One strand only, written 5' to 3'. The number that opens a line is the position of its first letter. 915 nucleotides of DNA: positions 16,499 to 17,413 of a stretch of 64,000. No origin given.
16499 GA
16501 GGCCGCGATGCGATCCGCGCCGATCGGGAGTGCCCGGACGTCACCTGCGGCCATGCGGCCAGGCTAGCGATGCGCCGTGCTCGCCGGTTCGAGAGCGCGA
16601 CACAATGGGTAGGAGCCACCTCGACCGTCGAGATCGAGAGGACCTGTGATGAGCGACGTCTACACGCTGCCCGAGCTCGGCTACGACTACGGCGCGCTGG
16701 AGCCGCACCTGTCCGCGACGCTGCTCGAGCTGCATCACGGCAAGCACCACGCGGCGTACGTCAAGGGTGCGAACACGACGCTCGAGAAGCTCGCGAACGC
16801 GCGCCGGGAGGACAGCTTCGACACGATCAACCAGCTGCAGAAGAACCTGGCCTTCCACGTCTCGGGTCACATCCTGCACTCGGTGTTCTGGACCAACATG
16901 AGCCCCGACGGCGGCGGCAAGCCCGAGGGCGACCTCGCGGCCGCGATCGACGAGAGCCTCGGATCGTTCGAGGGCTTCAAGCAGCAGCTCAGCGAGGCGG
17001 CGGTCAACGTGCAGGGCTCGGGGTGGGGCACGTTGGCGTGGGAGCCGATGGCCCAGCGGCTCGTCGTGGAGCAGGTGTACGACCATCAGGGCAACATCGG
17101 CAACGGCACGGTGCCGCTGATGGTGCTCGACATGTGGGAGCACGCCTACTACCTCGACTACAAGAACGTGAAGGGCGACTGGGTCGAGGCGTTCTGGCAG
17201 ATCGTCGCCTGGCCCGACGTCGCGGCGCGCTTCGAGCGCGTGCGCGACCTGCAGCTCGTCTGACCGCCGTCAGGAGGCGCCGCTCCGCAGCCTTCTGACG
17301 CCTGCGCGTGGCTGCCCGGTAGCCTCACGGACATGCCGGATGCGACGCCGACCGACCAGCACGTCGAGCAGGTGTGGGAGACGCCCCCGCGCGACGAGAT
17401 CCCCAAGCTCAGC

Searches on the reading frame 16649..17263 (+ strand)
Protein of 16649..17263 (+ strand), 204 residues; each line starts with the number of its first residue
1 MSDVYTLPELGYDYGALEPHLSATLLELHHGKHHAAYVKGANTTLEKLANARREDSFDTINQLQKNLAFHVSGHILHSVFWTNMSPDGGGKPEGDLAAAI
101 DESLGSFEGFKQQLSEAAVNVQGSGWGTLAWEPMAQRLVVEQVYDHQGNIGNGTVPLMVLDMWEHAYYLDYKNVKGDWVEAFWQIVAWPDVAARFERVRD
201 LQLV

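Call 37: list_cluster_members(proteins=[window:16649-17263:+, window:7078-8742:+, window:10062-11369:+, window:15115-16554:-, window:19980-20765:-])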
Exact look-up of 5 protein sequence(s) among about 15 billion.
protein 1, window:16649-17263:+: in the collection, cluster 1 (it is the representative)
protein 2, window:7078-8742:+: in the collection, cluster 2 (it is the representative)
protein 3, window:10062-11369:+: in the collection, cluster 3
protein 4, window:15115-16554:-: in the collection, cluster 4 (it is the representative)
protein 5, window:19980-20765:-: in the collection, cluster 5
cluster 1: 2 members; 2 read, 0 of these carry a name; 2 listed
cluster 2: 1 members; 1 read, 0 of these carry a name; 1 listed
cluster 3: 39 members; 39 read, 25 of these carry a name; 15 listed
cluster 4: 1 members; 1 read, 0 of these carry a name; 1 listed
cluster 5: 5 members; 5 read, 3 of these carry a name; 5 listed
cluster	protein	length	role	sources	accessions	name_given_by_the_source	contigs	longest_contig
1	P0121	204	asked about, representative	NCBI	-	-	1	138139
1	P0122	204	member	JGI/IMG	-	-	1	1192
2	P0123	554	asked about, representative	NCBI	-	-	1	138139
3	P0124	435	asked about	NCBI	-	-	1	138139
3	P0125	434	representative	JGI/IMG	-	homoserine dehydrogenase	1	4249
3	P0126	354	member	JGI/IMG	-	threonine synthase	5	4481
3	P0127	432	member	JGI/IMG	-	homoserine dehydrogenase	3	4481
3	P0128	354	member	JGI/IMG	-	threonine synthase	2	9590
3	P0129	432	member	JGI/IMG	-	homoserine dehydrogenase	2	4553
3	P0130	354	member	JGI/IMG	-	threonine synthase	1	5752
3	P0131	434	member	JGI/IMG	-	homoserine dehydrogenase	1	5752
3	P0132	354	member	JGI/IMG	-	threonine synthase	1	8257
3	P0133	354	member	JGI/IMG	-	threonine synthase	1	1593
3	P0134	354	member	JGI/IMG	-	threonine synthase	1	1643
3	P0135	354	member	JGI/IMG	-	threonine synthase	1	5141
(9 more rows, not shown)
